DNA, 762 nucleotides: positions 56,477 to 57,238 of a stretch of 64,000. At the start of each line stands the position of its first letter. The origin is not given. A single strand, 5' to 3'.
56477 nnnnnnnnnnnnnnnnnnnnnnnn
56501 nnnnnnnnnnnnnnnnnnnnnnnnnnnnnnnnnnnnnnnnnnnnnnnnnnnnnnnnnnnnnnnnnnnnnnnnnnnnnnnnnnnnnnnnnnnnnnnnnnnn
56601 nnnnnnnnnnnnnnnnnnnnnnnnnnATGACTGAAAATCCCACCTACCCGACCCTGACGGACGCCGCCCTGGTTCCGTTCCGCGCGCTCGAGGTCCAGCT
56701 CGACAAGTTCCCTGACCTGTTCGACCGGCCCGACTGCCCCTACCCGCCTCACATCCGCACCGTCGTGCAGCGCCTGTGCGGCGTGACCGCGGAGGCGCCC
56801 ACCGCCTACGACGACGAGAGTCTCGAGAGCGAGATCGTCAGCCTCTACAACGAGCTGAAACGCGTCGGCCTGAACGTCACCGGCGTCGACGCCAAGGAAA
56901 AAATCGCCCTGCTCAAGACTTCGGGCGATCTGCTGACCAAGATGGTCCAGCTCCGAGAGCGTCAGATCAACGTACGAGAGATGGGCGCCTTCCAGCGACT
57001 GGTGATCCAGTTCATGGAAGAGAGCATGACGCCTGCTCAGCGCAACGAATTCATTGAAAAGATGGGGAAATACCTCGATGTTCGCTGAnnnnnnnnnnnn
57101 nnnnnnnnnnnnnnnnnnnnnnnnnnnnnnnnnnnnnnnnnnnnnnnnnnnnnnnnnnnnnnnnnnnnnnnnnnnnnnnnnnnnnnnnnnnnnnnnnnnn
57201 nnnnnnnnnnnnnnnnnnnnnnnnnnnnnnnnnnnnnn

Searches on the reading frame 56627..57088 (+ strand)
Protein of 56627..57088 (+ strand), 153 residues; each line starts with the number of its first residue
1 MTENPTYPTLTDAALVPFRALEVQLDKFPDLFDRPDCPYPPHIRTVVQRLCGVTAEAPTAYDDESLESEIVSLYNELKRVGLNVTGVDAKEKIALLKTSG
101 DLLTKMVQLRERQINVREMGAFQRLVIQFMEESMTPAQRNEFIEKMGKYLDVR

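Call 22: search_protein_families(library=pfam, proteins=[window:56627-57088:+], max_evalue=0.01)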
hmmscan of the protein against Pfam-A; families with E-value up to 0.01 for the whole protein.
window:56627-57088:+ (153 aa): 0 families

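Call 51: search_protein_families(library=phrogs, proteins=[window:56627-57088:+], max_evalue=0.001)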
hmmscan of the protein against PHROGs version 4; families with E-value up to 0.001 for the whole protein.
window:56627-57088:+ (153 aa): 1 family
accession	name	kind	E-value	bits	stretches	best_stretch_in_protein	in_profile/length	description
phrog_30421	-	unknown function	4.5e-36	125.4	2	53-151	79-176/190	-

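Call 65: search_solved_structures(query=window:56627-57088:+, max_evalue=10)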
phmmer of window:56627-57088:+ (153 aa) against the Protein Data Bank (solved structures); distinct sequences matched with E-value up to 10: 17.
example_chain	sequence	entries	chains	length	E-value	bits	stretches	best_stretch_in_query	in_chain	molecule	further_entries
4esp_A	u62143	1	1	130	0.2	15.2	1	122-150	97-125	Profilin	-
5fds_A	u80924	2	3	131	0.54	13.7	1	122-150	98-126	Profilin-2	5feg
7kyw_A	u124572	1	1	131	0.55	13.7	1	119-150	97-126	Profilin-1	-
7sbd_C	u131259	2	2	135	0.57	13.7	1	122-150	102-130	Profilin-2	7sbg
12bw_I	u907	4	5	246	0.79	13.2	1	88-138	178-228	Gelsolin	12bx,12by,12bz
6lje_A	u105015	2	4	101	0.83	13.1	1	88-130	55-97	Gelsolin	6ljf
1g5u_A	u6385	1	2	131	1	12.8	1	119-150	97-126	PROFILIN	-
3bgw_A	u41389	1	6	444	1.3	12.5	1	31-88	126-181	DNAB-Like Replicative Helicase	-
6mbx_A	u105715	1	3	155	1.4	12.4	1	123-150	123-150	Profilin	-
3ffk_A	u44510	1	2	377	1.4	12.3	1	88-138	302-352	plasma gelsolin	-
5fef_A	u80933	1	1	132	1.5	12.3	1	123-150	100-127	Profilin-5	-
8w6i_B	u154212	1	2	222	1.5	12.3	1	43-85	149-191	Cell division ATP-binding protein FtsE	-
8hd0_A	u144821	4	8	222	1.5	12.3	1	43-85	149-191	Cell division ATP-binding protein FtsE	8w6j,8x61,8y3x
8ymc_A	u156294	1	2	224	1.6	12.2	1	43-85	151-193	Cell division ATP-binding protein FtsE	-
9iue_5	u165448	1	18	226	1.6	12.2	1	43-85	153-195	Cell division ATP-binding protein FtsE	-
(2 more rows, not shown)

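Call 75: search_dna_similar(query=window:56627-57088:+, collection=phages, mode=protein, max_rows=25)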
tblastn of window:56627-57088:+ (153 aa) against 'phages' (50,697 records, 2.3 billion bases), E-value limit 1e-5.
Records with a match: 6; places in all: 6; records where one place covers at least 80% of the query: 6.
Best place of each record, by identity: <60% 6.
By first word of the organism name: Achromobacter 3; Caulobacter 2; Pseudoalteromonas 1.
By host as written in the record: Achromobacter xylosoxidans 3; Caulobacter crescentus 2; Pseudoalteromonas sp. KB12-38 1.
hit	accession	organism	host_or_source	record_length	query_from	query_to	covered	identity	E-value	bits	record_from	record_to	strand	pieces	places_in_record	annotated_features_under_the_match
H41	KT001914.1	Caulobacter phage Seuss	Caulobacter crescentus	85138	5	152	97%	39.6%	6e-31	122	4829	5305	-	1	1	hypothetical protein | DNA primase | ribosome_binding_site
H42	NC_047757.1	Caulobacter phage Seuss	Caulobacter crescentus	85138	5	152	97%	39.6%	6e-31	122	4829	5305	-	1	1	hypothetical protein | DNA primase | ribosome_binding_site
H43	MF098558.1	Pseudoalteromonas phage KB12-38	Pseudoalteromonas sp. KB12-38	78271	1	151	99%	28.7%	5e-13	71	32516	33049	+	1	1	hypothetical protein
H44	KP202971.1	Achromobacter phage JWF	Achromobacter xylosoxidans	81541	7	146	92%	30.6%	3e-12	69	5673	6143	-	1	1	hypothetical protein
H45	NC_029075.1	Achromobacter phage JWF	Achromobacter xylosoxidans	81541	7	146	92%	30.6%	3e-12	69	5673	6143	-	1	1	hypothetical protein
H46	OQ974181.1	Achromobacter phage 2-1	Achromobacter xylosoxidans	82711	7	146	92%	29.6%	5e-15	77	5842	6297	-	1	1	hypothetical protein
